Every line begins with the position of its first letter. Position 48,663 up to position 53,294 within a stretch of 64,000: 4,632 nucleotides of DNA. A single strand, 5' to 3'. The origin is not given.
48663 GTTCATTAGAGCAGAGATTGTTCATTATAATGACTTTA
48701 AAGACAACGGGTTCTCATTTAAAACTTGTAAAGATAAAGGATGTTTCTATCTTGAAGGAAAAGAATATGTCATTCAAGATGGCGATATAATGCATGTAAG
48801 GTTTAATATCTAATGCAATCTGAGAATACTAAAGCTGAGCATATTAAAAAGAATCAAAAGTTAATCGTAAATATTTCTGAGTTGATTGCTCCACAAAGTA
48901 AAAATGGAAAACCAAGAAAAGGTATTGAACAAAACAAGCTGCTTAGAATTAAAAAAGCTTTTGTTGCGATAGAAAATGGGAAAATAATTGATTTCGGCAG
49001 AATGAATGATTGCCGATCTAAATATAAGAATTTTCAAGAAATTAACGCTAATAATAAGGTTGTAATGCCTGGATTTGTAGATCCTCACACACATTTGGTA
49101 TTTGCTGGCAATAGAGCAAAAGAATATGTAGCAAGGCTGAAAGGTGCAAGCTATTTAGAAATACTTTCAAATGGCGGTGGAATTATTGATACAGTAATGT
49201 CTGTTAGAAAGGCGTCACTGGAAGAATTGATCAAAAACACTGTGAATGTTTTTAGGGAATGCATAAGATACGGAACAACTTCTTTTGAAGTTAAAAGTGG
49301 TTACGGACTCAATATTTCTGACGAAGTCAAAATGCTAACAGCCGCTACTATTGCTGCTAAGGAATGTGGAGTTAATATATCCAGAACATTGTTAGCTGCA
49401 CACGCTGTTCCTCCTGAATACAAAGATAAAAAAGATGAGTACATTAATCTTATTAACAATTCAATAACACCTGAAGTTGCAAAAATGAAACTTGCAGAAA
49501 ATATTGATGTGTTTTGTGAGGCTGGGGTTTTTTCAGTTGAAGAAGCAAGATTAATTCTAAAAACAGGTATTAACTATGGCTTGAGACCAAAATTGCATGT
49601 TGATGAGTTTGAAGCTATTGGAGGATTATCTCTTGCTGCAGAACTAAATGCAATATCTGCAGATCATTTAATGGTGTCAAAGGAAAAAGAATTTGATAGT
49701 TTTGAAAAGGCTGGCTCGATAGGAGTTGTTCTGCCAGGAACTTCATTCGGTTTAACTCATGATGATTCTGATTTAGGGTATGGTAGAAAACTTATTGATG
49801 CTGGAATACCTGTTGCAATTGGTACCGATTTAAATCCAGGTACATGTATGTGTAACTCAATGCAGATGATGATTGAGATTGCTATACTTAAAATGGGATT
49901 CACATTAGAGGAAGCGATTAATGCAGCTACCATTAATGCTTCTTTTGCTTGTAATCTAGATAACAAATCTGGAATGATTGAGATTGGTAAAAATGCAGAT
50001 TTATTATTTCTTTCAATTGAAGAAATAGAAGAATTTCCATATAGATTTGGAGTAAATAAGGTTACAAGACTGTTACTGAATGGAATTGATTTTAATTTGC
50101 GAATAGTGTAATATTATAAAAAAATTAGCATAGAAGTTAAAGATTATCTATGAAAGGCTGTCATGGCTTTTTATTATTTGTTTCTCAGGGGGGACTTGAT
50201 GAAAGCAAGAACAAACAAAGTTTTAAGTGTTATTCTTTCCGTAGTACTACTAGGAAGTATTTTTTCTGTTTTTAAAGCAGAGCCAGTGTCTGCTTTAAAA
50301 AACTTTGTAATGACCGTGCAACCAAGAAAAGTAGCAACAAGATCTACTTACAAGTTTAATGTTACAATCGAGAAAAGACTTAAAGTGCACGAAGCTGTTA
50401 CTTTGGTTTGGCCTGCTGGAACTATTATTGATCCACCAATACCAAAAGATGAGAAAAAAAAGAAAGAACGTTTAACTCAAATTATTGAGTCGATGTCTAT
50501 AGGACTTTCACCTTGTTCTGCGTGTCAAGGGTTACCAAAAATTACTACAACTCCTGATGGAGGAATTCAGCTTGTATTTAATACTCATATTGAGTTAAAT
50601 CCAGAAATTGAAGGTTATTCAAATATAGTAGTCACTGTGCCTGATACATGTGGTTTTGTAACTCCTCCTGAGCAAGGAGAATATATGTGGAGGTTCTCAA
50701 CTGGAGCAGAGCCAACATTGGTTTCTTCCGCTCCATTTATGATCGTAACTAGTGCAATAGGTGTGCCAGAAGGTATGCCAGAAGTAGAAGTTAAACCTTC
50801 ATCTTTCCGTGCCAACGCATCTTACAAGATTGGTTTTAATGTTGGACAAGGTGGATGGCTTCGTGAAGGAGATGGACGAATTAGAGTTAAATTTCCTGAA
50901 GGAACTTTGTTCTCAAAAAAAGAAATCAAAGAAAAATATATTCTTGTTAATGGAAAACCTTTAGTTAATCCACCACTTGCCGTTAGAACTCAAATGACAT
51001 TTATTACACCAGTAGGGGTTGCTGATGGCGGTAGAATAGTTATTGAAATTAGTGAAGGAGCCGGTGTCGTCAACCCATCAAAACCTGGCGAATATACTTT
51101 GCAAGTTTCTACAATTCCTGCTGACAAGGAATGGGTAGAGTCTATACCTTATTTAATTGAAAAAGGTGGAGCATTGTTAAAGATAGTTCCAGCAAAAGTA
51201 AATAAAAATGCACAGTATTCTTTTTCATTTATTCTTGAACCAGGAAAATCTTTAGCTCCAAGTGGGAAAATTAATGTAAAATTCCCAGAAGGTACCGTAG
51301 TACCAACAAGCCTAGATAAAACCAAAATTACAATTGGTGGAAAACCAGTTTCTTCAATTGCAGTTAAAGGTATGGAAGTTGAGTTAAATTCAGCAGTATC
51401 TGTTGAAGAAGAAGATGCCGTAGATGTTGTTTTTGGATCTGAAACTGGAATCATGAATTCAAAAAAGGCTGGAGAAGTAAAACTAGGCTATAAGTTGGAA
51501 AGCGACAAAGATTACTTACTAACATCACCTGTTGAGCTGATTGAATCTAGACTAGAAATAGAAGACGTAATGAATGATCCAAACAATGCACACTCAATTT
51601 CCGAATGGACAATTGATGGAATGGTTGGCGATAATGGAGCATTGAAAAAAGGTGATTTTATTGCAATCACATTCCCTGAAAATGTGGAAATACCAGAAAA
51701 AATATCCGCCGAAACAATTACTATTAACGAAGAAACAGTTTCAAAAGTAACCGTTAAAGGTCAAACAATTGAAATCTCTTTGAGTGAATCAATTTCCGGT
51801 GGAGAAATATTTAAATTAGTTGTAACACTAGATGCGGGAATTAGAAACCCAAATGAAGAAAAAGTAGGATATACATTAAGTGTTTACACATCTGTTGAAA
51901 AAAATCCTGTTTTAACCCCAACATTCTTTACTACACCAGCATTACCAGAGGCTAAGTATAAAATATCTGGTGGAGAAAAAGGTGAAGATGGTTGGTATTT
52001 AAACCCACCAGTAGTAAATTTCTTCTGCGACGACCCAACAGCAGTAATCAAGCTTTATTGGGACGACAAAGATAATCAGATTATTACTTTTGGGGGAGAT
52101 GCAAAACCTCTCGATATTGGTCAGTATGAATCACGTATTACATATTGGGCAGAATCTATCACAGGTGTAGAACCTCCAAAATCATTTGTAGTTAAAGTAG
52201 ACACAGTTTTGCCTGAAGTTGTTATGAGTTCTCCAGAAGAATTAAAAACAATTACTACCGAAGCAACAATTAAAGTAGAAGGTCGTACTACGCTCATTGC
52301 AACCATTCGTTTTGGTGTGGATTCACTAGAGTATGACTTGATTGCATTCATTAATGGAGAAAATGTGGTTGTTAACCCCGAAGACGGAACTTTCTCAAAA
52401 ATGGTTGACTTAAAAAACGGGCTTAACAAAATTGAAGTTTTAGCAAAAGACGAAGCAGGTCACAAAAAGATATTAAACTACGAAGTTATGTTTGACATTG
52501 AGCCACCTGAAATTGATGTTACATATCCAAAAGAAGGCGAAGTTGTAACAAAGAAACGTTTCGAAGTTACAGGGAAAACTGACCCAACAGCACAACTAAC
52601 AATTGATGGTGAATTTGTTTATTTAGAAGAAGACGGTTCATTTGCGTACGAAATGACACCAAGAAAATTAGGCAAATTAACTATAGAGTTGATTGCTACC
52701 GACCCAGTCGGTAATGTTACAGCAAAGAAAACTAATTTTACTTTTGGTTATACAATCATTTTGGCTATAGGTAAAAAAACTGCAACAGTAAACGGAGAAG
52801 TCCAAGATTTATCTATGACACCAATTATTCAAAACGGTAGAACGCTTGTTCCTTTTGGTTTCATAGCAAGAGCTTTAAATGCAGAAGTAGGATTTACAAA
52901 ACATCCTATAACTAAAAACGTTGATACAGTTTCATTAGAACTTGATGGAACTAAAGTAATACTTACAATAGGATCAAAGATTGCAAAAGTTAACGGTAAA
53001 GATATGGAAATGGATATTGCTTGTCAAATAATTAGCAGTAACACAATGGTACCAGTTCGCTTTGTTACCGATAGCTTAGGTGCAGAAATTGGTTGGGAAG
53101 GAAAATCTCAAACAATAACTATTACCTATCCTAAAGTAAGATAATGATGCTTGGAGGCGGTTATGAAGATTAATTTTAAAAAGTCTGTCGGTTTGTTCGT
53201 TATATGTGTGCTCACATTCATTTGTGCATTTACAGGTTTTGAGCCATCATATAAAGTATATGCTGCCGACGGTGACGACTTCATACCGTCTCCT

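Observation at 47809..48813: YchF homologue with apparently degenerate nucleotide-binding motifs, translationally coupled into a sucC-sucD-X-hutI operon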

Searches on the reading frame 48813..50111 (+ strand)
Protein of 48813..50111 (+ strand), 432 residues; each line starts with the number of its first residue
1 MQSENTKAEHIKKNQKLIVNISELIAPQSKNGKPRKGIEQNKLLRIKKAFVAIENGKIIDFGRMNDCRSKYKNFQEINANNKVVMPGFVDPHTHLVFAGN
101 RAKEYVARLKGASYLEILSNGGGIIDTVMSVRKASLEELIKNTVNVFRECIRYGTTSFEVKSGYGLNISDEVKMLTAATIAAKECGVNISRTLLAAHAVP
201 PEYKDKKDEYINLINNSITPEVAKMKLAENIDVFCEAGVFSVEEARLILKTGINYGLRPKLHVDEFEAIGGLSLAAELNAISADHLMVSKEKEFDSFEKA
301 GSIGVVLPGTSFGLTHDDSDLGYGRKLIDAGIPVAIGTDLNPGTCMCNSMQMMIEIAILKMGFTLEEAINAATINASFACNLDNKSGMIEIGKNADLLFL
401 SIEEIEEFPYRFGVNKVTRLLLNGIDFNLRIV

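Call 3: search_protein_families(library=pfam, proteins=[window:48813-50111:+], max_evalue=0.01)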
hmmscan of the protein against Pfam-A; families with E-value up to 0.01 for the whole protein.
window:48813-50111:+ (432 aa): 2 families
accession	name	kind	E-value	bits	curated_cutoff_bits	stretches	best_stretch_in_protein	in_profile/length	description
PF01979.26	Amidohydro_1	-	4.8e-19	69.2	25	1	83-404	1-325/345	Amidohydrolase family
PF07969.17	Amidohydro_3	-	3.9e-18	66.6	29.7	2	127-403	148-447/472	Amidohydrolase family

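Call 4: search_protein_families(library=ncbifam, proteins=[window:48813-50111:+], max_evalue=0.01)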
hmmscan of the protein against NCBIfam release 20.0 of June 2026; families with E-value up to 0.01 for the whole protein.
window:48813-50111:+ (432 aa): 55 families (the best 25 are shown)
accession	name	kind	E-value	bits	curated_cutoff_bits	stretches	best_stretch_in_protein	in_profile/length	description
TIGR01224.1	hutI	equivalog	1.7e-127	425.4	298.15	1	48-424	3-375/377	imidazolonepropionase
NF006549.0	PRK09045.1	equivalog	1e-14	54.1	540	2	253-409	235-387/444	TRZ/ATZ family hydrolase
NF006689.0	PRK09237.1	equivalog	3.3e-13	49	371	2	325-404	259-339/383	amidohydrolase/deacetylase family metallohydrolase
NF005557.0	PRK07228.1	equivalog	1.2e-12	47.4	522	2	326-421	293-394/445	5'-deoxyadenosine deaminase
TIGR02967.1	guan_deamin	equivalog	2.4e-12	46.6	375.4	2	285-403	245-363/401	guanine deaminase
NF005540.0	PRK07203.1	equivalog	2.4e-12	46.2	444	1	45-158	18-125/444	putative aminohydrolase SsnA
NF006679.0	PRK09228.1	subfamily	4.3e-12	45.5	351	2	33-95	16-79/433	guanine deaminase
NF006269.1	PRK08418.1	equivalog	5.2e-12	45.2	320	1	46-166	19-127/408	aminofutalosine deaminase family hydrolase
NF051886.1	XaaProDiPepCaul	equivalog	1.2e-11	44.3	500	2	326-400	302-373/398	Xaa-Pro dipeptidase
NF006056.0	PRK08204.1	subfamily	2.5e-11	43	391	2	45-101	21-73/449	hypothetical protein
NF004995.0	PRK06380.1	subfamily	5.4e-10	38.8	567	2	39-101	12-69/418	metal-dependent hydrolase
NF004701.0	PRK06038.1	equivalog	1e-09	37.7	609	1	45-97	20-68/432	N-ethylammeline chlorohydrolase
TIGR03178.1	allantoinase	equivalog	7.4e-09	34.9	357.85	1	47-99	16-64/441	allantoinase AllB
TIGR03314.1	Se_ssnA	subfamily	1.1e-08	34.4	455.5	1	47-157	19-123/441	putative selenium metabolism protein SsnA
NF011990.0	PRK15446.2-6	subfamily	1.6e-08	33.6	233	2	360-404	323-367/390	alpha-D-ribose 1-methylphosphonate 5-triphosphate diphosphatase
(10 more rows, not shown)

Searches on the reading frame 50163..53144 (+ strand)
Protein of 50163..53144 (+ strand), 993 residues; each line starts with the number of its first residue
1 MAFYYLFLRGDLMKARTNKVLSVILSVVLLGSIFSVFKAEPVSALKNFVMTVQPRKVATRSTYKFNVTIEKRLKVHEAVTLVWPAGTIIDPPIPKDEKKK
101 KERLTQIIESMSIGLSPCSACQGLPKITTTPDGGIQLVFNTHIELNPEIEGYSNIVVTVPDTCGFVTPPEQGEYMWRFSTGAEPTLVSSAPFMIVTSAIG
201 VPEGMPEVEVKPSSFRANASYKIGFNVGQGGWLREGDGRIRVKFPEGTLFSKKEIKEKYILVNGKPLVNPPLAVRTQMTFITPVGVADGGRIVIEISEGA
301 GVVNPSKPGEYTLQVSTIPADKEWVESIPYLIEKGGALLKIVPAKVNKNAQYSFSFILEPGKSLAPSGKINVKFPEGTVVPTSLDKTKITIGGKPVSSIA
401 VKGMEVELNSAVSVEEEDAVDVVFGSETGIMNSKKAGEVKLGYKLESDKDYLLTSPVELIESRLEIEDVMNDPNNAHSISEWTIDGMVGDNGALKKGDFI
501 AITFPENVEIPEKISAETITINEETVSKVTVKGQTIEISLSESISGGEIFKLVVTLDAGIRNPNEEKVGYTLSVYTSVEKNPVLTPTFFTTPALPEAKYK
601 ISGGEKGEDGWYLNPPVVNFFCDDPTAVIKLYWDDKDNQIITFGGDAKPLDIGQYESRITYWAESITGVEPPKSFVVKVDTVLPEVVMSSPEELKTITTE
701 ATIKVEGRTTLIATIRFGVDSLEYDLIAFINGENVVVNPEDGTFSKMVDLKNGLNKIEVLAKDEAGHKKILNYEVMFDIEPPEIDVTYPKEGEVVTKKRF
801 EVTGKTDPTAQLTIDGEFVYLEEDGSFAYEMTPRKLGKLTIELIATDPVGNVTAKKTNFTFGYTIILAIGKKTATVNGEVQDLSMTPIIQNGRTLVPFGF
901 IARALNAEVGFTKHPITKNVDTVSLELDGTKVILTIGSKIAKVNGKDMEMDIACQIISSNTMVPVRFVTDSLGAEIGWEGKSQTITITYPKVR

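Call 52: search_protein_families(library=pfam, proteins=[window:50163-53144:+], max_evalue=0.001)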
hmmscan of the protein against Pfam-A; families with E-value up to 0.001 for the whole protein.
window:50163-53144:+ (993 aa): 3 families
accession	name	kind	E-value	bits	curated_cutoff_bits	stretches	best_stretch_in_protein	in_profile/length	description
PF07833.16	Cu_amine_oxidN1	-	3.1e-29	101.5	24.2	2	920-987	41-108/108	Copper amine oxidase N-terminal domain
PF09136.16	Glucodextran_B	-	3.6e-21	75.3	27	2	684-775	1-79/83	Glucodextranase, domain B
PF17936.7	Big_6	-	0.00039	21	27.6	0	793-856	8-77/83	Bacterial Ig domain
